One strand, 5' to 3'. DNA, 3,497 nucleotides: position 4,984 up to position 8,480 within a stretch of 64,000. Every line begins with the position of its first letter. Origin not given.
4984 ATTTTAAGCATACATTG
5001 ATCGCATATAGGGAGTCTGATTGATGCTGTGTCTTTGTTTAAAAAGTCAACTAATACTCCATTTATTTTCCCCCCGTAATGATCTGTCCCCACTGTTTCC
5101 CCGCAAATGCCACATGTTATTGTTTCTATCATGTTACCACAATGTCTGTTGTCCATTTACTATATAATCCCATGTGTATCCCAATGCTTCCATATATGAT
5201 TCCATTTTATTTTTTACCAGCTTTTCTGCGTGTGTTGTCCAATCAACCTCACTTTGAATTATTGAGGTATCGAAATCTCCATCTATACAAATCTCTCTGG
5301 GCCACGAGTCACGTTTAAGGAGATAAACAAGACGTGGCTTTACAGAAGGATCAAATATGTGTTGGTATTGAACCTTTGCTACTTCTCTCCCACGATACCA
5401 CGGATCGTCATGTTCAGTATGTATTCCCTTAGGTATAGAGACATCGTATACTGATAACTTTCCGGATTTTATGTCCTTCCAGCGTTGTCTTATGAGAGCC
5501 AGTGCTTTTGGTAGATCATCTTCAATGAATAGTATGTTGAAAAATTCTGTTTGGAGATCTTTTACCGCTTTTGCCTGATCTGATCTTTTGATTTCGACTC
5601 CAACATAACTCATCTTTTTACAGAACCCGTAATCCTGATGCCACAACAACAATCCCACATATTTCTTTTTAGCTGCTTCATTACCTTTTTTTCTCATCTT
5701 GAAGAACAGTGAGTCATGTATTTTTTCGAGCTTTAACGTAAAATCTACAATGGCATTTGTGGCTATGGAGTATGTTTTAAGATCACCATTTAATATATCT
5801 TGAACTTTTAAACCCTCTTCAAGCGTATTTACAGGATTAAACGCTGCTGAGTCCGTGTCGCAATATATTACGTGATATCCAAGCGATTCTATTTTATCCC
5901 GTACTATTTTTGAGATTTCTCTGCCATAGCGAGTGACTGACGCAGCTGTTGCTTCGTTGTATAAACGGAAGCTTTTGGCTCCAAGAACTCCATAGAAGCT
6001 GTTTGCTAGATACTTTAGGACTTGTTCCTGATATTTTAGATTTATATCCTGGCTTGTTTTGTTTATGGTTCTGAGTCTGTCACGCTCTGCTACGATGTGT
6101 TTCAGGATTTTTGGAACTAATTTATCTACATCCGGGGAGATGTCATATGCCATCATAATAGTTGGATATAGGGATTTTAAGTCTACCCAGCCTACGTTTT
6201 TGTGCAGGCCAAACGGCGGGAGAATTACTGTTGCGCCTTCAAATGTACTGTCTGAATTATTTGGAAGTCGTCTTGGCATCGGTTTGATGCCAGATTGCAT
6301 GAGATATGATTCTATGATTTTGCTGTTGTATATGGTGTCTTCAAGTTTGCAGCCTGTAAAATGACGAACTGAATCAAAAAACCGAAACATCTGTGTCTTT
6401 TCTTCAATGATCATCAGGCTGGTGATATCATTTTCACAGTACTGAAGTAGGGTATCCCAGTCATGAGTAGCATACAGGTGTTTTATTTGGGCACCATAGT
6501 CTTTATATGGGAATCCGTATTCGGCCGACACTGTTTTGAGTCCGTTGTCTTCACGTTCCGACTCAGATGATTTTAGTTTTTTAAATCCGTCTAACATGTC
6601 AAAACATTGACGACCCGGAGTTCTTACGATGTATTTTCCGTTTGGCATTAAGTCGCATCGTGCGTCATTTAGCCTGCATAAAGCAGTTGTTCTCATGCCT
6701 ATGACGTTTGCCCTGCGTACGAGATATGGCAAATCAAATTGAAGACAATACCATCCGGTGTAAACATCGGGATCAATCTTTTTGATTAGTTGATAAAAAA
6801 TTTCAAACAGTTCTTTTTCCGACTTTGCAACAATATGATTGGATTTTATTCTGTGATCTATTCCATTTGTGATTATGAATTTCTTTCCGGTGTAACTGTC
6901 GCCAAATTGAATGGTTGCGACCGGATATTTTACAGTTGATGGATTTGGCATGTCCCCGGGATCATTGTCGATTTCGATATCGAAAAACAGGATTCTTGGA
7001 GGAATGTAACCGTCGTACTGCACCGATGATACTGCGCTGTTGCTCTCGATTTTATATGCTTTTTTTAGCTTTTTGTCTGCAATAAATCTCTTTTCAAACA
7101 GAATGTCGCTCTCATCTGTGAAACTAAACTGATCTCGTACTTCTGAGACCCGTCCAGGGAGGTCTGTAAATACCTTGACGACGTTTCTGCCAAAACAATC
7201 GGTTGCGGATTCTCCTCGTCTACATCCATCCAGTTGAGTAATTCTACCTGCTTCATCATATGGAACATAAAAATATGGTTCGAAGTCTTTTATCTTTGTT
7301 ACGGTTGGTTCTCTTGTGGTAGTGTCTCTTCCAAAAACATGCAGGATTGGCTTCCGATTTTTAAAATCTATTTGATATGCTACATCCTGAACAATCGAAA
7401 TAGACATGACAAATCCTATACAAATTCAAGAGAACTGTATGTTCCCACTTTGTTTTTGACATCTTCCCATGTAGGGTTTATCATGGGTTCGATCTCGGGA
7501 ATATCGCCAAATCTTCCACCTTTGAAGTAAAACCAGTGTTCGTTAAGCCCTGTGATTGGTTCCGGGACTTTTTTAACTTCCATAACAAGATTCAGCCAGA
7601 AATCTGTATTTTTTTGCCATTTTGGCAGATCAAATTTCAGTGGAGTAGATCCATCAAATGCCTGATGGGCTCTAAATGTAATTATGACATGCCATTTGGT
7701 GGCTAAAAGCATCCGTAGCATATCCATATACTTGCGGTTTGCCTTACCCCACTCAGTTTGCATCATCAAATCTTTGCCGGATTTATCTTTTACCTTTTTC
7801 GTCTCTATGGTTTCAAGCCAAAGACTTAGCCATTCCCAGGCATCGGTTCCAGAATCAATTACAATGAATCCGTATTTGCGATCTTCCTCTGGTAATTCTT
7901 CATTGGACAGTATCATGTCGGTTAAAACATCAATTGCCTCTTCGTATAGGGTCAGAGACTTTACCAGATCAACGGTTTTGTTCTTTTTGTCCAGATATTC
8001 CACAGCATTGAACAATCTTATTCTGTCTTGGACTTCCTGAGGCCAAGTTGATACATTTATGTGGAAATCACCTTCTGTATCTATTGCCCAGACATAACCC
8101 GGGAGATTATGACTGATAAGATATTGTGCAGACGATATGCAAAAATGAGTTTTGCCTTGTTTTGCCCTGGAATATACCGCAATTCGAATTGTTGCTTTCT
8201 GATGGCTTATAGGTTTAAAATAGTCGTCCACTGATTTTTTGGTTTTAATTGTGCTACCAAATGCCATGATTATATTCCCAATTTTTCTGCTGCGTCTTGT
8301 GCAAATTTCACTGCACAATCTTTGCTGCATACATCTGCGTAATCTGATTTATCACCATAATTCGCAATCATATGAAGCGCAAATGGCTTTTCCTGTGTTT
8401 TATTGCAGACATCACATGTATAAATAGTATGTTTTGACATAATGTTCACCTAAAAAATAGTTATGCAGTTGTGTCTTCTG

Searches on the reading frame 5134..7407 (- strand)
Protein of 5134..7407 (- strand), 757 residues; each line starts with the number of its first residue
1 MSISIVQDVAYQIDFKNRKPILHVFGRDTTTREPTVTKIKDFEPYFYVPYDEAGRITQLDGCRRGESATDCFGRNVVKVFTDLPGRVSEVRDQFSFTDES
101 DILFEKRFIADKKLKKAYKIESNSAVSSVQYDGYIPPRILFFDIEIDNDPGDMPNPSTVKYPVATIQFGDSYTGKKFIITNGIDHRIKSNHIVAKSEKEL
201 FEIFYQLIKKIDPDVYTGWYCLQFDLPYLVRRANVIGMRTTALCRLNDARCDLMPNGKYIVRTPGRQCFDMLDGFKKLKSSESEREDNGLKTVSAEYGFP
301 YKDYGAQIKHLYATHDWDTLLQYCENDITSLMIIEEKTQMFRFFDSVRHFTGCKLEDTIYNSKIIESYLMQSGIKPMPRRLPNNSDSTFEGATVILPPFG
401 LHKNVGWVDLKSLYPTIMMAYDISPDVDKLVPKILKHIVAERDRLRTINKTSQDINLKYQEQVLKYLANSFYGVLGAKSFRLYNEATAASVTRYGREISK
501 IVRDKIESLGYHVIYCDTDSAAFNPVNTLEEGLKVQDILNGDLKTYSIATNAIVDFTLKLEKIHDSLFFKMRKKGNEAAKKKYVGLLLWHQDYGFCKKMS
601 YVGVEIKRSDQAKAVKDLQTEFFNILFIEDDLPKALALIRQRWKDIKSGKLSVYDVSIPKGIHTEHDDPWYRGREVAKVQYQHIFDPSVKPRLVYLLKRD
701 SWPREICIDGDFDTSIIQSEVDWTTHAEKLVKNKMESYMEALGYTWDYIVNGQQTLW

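Call 3: search_protein_families(library=pfam, proteins=[window:5134-7407:-], max_evalue=1)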
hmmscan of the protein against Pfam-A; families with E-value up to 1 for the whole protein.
window:5134-7407:- (757 aa): 5 families
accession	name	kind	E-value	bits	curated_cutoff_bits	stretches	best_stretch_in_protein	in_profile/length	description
PF00136.26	DNA_pol_B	-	2.5e-30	106.1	23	2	430-668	119-374/453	DNA polymerase family B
PF03104.25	DNA_pol_B_exo1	-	6.7e-17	62.1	23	1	131-279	61-232/242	DNA polymerase family B, exonuclease domain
PF10108.15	DNA_pol_B_exo2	-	1e-10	42.1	24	1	190-330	30-165/213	Predicted 3'-5' exonuclease related to the exonuclease domain of PolB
PF13482.12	RNase_H_2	-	0.028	14.8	22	1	194-337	37-163/165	RNase_H superfamily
PF03801.18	Ndc80_HEC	-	0.14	12.3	25.1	1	176-214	49-87/147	HEC/Ndc80p family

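Call 11: search_protein_families(library=phrogs, proteins=[window:5134-7407:-], max_evalue=0.01)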
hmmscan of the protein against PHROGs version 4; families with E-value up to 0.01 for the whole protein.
window:5134-7407:- (757 aa): 6 families
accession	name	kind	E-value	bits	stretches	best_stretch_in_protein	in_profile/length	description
phrog_262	-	DNA, RNA and nucleotide metabolism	4e-83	280.9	2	12-427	11-421/856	DNA polymerase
phrog_2062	-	DNA, RNA and nucleotide metabolism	3.5e-35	122.5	1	128-432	100-428/502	DNA polymerase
phrog_1918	-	DNA, RNA and nucleotide metabolism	1.5e-15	58.1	1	449-629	26-233/382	DNA polymerase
phrog_1252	-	DNA, RNA and nucleotide metabolism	1.6e-08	34.6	1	406-538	352-475/663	DNA polymerase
phrog_403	-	DNA, RNA and nucleotide metabolism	2.3e-05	24.4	1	123-331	51-239/321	DNA polymerase exonuclease subunit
phrog_27191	-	DNA, RNA and nucleotide metabolism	0.0057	17.3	0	465-509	47-91/230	DNA polymerase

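Call 12: search_dna_similar(query=window:5134-7407:-, collection=phages, mode=protein, max_rows=20)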
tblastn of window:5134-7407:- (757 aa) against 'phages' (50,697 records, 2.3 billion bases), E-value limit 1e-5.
Records with a match: 1098; places in all: 1098; records where one place covers at least 80% of the query: 46.
Best place of each record, by identity: <60% 1098.
By first word of the organism name: Synechococcus 376; Escherichia 110; Aeromonas 80; Cyanophage 61; Acinetobacter 61; Vibrio 50; Halorubrum 39; Enterobacter 26; Prochlorococcus 24; Rhizobium 23; and 47 more.
By host as written in the record: - 261; Synechococcus 107; Escherichia coli 55; Synechococcus sp. 38; Aeromonas salmonicida 35; Synechococcus sp. WH7803 28; Halorubrum sp. 24; Synechococcus sp. WH8102 20; and 225 more.
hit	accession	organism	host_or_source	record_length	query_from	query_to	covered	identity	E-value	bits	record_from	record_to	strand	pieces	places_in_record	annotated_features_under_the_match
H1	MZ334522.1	Halorubrum tailed virus 27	Halorubrum sp.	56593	27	754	96%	24.9%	1e-35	152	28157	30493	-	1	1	DNA polymerase elongation subunit family B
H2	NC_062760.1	Halorubrum tailed virus 27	Halorubrum sp.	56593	27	754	96%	24.9%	1e-35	152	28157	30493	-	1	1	DNA polymerase elongation subunit family B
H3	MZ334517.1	Halorubrum virus HRTV-2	Halorubrum sp.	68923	21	755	97%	24.3%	1e-34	148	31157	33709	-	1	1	DNA polymerase elongation subunit family B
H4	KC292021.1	Halorubrum tailed phage 7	Halorubrum sp. B2-2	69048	21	755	97%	24.3%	2e-34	148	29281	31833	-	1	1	42: DNA polymerase elongation subunit (family B)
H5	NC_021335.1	Halorubrum tailed phage 7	Halorubrum sp. B2-2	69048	21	755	97%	24.3%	2e-34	148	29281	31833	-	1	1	42: DNA polymerase elongation subunit (family B)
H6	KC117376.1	Halorubrum sodomense tailed virus 2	Halorubrum sodomense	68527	21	755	97%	24.3%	2e-34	147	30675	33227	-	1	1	44: DNA polymerase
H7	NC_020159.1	Halorubrum sodomense tailed virus 2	Halorubrum sodomense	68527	21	755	97%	24.3%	2e-34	147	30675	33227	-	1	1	44: DNA polymerase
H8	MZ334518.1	Halorubrum virus HRTV-11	Halorubrum sp.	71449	21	755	97%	24.2%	2e-33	145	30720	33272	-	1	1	DNA polymerase elongation subunit family B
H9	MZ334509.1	Haloarcula virus HJTV-1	Haloarcula japonica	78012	15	673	87%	25.4%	3e-38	159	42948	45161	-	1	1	DNA polymerase elongation subunit family B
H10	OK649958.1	Hardygib1 virus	Haloferax gibbonsii Ma2.38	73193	15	673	87%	24.9%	5e-37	156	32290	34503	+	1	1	DNA polymerase elongation subunit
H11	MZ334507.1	Haloarcula virus HCTV-8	Haloarcula californiae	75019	15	673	87%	24.9%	5e-37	156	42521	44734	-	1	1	DNA polymerase elongation subunit family B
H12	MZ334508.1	Haloarcula virus HCTV-10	Haloarcula californiae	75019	15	673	87%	24.9%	5e-37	156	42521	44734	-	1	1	DNA polymerase elongation subunit family B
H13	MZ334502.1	Haloarcula phage HCTV-7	Haloarcula californiae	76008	15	673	87%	24.9%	5e-37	156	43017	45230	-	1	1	DNA polymerase elongation subunit family B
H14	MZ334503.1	Haloarcula phage HCTV-9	Haloarcula californiae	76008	15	673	87%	24.9%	5e-37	156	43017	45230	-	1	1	DNA polymerase elongation subunit family B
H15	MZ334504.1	Haloarcula phage HCTV-11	Haloarcula californiae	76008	15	673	87%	24.9%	5e-37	156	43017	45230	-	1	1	DNA polymerase elongation subunit family B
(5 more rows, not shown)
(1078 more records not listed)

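Call 56: find_homologous_proteins(query=window:5134-7407:-, max_evalue=1e-20)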
Query window:5134-7407:- (757 aa): 596 proteins with E <= 1e-20 among 8000 candidates; the best 120 are listed.
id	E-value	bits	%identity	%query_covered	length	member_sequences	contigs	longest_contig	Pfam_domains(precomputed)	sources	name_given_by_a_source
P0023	0.0e+0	1754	100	100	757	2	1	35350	PF00136.27,PF10108.16,PF03104.26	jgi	-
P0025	0.0e+0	1033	59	99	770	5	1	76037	PF00136.27,PF10108.16,PF03104.26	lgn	-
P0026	0.0e+0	1021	59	99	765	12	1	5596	PF00136.27,PF10108.16,PF03104.26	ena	-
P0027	9.9e-292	988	61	68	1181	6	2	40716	PF00136.27,PF14528.12,PF10108.16,PF03104.26,PF14890.12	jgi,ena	jgi:DNA polymerase elongation subunit (family B)/intein/homing endonuclease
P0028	2.8e-283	960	57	100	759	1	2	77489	PF00136.27,PF10108.16,PF03104.26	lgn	-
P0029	2.1e-271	921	55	68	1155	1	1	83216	PF00136.27,PF14528.12,PF10108.16,PF03104.26,PF14890.12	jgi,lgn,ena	-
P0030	1.3e-262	892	54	99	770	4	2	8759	PF00136.27,PF10108.16,PF03104.26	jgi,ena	-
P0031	1.0e-254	866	52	99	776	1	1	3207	PF00136.27,PF10108.16,PF03104.26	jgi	jgi:DNA polymerase elongation subunit (family B)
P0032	6.2e-176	605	40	98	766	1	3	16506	PF00136.27,PF03104.26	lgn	-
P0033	4.4e-175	602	40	99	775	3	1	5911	PF00136.27,PF10108.16,PF03104.26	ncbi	-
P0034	5.8e-175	602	40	97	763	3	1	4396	PF00136.27,PF10108.16,PF03104.26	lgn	-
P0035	1.5e-171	591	41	97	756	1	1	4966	PF00136.27,PF10108.16,PF03104.26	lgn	-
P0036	1.7e-168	581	39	98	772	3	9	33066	PF00136.27,PF03104.26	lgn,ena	-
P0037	6.1e-168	579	39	97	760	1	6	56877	PF00136.27,PF03104.26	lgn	-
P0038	1.4e-165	571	39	97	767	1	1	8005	PF00136.27,PF10108.16,PF03104.26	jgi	jgi:DNA polymerase, archaea type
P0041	4.1e-151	523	38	98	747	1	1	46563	PF00136.27,PF03104.26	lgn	-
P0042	1.4e-150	521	37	98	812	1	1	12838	PF00136.27,PF10108.16,PF03104.26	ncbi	-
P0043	2.6e-143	497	38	72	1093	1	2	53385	PF00136.27,PF14528.12,PF03104.26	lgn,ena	-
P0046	3.6e-130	454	32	100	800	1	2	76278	PF00136.27,PF03104.26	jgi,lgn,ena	-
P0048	7.8e-125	436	38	78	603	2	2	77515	PF00136.27,PF10108.16,PF03104.26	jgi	jgi:DNA polymerase I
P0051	4.5e-56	209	29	97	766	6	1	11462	PF00136.27,PF03104.26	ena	-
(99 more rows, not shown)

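Call 57: list_cluster_members(proteins=[P0033, P0042, P0029, P0046, P0048, P0036, P0037, P0041, P0043, P0051])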
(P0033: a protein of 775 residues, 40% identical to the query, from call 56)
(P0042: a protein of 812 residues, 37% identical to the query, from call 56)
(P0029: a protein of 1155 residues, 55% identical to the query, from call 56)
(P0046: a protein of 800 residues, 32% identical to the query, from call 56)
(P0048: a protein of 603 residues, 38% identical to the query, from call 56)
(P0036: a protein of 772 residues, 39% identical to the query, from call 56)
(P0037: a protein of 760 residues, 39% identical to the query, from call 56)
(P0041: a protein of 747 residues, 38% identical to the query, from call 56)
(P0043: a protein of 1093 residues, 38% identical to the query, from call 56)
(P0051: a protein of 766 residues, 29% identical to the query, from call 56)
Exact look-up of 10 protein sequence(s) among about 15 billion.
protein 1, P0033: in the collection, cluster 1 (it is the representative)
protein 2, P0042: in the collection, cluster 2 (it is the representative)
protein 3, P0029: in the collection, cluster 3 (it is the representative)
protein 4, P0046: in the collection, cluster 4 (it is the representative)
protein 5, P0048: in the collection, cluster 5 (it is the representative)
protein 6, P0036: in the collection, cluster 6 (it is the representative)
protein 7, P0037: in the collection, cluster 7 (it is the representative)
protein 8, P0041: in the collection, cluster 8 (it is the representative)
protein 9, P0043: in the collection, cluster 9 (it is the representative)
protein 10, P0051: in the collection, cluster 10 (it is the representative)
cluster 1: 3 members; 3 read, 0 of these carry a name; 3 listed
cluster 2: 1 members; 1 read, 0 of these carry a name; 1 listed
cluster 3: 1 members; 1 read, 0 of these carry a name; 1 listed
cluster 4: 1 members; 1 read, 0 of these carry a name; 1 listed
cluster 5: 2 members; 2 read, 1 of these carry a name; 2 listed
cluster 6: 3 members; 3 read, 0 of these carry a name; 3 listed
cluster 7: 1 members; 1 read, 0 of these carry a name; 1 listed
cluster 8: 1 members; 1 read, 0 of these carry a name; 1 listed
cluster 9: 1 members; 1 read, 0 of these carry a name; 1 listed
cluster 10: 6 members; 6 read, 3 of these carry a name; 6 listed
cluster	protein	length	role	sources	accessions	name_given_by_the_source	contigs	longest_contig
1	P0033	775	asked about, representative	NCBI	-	-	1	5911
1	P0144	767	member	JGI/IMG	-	-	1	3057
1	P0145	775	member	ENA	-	-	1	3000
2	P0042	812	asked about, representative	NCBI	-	-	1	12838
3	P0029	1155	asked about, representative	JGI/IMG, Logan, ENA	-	-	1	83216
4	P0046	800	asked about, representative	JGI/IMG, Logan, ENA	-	-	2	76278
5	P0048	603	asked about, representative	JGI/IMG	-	DNA polymerase I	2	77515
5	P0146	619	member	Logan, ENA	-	-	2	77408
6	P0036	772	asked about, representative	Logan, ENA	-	-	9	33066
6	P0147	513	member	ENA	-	-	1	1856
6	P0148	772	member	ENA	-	-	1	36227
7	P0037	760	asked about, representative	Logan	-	-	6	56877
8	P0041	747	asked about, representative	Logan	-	-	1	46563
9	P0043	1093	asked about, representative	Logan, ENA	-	-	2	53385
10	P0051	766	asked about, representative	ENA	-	-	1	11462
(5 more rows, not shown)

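Call 58: find_encoding_contigs(protein=P0046, flank=10000, max_places=1)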
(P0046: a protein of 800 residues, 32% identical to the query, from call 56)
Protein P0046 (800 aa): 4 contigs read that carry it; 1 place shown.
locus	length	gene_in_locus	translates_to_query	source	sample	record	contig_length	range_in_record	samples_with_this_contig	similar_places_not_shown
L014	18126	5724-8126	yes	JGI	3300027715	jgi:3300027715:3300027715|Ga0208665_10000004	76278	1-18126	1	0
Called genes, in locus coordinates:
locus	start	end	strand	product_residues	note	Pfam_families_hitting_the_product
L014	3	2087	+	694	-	?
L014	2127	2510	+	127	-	PF13597:NRDD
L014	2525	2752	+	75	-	PF00462:Glutaredoxin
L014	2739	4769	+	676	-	PF13597:NRDD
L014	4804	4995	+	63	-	-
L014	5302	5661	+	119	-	-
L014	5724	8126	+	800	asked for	PF03104:DNA_pol_B_exo1, PF00136:DNA_pol_B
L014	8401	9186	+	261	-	-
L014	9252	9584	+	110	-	-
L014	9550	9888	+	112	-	-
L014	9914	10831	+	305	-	-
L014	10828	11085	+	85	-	-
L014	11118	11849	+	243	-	PF13353:Fer4_12, PF04055:Radical_SAM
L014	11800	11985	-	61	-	-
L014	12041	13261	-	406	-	PF12323:HTH_OrfB_IS605, PF01385:OrfB_IS605, PF07282:Cas12f1-like_TNB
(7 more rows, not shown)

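Call 59: find_encoding_contigs(protein=P0037, flank=10000, max_places=1)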
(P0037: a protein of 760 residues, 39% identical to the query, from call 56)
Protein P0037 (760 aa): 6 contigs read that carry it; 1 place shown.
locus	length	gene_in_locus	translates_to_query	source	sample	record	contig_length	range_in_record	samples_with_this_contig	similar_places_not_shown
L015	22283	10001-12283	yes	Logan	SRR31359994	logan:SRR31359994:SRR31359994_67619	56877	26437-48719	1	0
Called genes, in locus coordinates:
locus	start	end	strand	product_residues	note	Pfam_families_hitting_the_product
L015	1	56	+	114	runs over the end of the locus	-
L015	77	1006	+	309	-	PF00535:Glycos_transf_2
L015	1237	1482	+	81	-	-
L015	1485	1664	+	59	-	-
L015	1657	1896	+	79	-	-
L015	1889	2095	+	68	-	-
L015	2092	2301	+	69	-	PF24461:DUF7576 (faint)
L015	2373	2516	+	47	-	-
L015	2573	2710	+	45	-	-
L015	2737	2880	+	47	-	-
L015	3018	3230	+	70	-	-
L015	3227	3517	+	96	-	-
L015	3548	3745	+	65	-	-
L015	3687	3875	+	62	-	-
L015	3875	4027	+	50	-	-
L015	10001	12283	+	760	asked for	PF03104:DNA_pol_B_exo1, PF00136:DNA_pol_B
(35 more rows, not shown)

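Call 65: find_related_loci(query=A4, collection=genome_contigs, flank=10000)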
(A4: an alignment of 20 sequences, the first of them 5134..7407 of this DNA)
Query A4 (757 aa) in genome_contigs; peptide patterns used: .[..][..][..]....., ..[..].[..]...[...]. (x = any residue, [..] = any of these).
394 stretches matched a pattern; 351 encode a relative of the query (tblastn E <= 1e-3); the best 80 are kept; 80 distinct loci.
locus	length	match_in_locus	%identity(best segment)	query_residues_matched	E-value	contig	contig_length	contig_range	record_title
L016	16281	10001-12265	41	2-756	0e+0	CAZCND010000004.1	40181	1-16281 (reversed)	MAG TPA_asm: uncultured Candidatus Saccharibacteria bacterium isolate SRP192927_co3_354 genome assembly, contig: NODE_17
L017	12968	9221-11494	40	17-756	3e-172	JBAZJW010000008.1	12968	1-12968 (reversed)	MAG: Candidatus Paceibacterota bacterium isolate SO_2017_LW4_129 scaffold_9298_c1_LW137-91_2017, whole genome shotgun se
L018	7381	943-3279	34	2-756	8e-144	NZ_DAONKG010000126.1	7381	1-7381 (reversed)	MAG: Methanospirillum sp. isolate AMR_MDS_3719 NODE_7690_length_7381_cov_4.831149, whole genome shotgun sequence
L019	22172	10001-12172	34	14-756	8e-129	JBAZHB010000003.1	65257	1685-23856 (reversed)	MAG: Candidatus Babeliales bacterium isolate SO_2017_LW3_6 NODE_882_length_65257_cov_1.680762_LW162_2017, whole genome s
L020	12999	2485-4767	30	6-756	3e-94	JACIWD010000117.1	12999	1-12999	MAG: Candidatus Mnemosynella bozhongmuii isolate MAG-16 Archaeoglobi_M_bin1_Scaffold_117, whole genome shotgun sequence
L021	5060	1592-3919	30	6-756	3e-89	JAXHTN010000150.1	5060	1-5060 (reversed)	MAG: Halobacteriota archaeon isolate MAG25_tar_biofilm MAG25_150, whole genome shotgun sequence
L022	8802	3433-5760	30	12-756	4e-88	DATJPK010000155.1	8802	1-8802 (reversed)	MAG TPA_asm: Methanomicrobiales archaeon isolate SMAG_U14911 k141_946674, whole genome shotgun sequence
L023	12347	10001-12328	28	12-756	3e-84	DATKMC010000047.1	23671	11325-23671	MAG TPA_asm: Methanomicrobiales archaeon isolate SMAG_U14701 k141_1961323, whole genome shotgun sequence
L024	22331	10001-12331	29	20-756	4e-84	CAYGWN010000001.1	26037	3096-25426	MAG TPA_asm: uncultured Methanoregula sp. isolate ERP119294_co2_376 genome assembly, contig: k141_807321, whole genome s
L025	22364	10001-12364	29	12-756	1e-83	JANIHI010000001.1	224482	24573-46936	MAG: Methanolinea sp. isolate LCB019-065 scaffold_26_c1, whole genome shotgun sequence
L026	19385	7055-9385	29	20-756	3e-83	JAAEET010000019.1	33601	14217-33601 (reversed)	MAG: Methanomicrobiales archaeon isolate MM4 6_8bin1_33scaffold_3709, whole genome shotgun sequence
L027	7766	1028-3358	30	20-756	1e-82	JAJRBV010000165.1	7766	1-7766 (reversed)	MAG: Methanoregulaceae archaeon isolate OWC_0047 OWC_0047_k121_49792472, whole genome shotgun sequence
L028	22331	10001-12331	29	20-756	1e-82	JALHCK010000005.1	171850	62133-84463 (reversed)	MAG: Methanomicrobiales archaeon isolate 1-no_shock_S1_004 scaffold_29, whole genome shotgun sequence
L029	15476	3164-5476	29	20-757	4e-82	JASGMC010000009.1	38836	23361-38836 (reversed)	MAG: Methanoculleus sp. isolate DJKA123_ANT-F21_bin.24 scaffold_247, whole genome shotgun sequence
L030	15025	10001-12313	29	20-757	6e-82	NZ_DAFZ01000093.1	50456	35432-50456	MAG: Methanoculleus sp. UBA208 UBA208_contig_1314, whole genome shotgun sequence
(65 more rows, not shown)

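Call 87: find_related_loci(query=A4, collection=viral_contigs, flank=10000)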
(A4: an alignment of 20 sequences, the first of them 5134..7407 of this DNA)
Query A4 (757 aa) in viral_contigs; peptide patterns used: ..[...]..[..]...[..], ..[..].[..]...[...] (x = any residue, [..] = any of these).
93 stretches matched a pattern; 47 encode a relative of the query (tblastn E <= 1e-3); 47 distinct loci.
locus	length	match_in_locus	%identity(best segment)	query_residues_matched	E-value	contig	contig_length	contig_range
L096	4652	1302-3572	40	3-753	0e+0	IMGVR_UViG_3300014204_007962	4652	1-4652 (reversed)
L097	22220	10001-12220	39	19-756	2e-157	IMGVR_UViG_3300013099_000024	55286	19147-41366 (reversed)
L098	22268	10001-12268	36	3-756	6e-153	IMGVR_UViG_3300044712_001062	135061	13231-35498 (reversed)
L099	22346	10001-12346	35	3-756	7e-149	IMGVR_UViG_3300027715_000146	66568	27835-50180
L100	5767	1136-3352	37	15-756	1e-142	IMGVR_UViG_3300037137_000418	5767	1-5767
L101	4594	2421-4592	37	15-741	2e-140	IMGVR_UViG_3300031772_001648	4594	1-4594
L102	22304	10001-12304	33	5-756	4e-137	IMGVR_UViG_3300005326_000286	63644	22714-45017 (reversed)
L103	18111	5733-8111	32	3-756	3e-135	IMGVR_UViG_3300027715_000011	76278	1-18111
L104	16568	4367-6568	34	5-756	8e-131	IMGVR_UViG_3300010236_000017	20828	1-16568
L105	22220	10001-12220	34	1-757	2e-130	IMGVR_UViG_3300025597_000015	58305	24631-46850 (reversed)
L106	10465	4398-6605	34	1-756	4e-129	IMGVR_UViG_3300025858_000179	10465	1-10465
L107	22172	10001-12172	34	14-756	5e-129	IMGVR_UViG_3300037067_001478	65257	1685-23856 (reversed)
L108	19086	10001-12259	35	15-756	3e-126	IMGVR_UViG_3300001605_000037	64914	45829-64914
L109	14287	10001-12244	34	15-756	3e-125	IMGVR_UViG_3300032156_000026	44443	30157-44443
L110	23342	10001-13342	42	2-757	2e-124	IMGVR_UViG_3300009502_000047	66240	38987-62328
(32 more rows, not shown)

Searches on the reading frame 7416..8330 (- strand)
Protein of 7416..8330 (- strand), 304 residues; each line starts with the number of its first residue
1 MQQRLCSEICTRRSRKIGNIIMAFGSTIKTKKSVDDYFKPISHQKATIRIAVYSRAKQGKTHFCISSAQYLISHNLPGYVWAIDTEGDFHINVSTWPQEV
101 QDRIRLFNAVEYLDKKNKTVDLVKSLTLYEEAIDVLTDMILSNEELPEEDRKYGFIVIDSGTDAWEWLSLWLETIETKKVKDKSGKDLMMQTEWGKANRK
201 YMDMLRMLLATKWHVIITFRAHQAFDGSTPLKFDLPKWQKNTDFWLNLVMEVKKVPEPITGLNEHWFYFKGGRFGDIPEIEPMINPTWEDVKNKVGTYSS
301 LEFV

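Call 3: search_protein_families(library=pfam, proteins=[window:7416-8330:-], max_evalue=1)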
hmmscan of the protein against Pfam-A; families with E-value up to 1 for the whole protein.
window:7416-8330:- (304 aa): 1 family
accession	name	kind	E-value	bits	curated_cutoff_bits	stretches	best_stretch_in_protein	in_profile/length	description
PF13479.12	AAA_24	-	4.6e-11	43.4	27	1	48-229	3-138/195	AAA domain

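Call 91: search_protein_families(library=ncbifam, proteins=[window:7416-8267:-], max_evalue=0.01)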
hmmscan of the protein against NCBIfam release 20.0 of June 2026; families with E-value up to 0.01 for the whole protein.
window:7416-8267:- (283 aa): 0 families
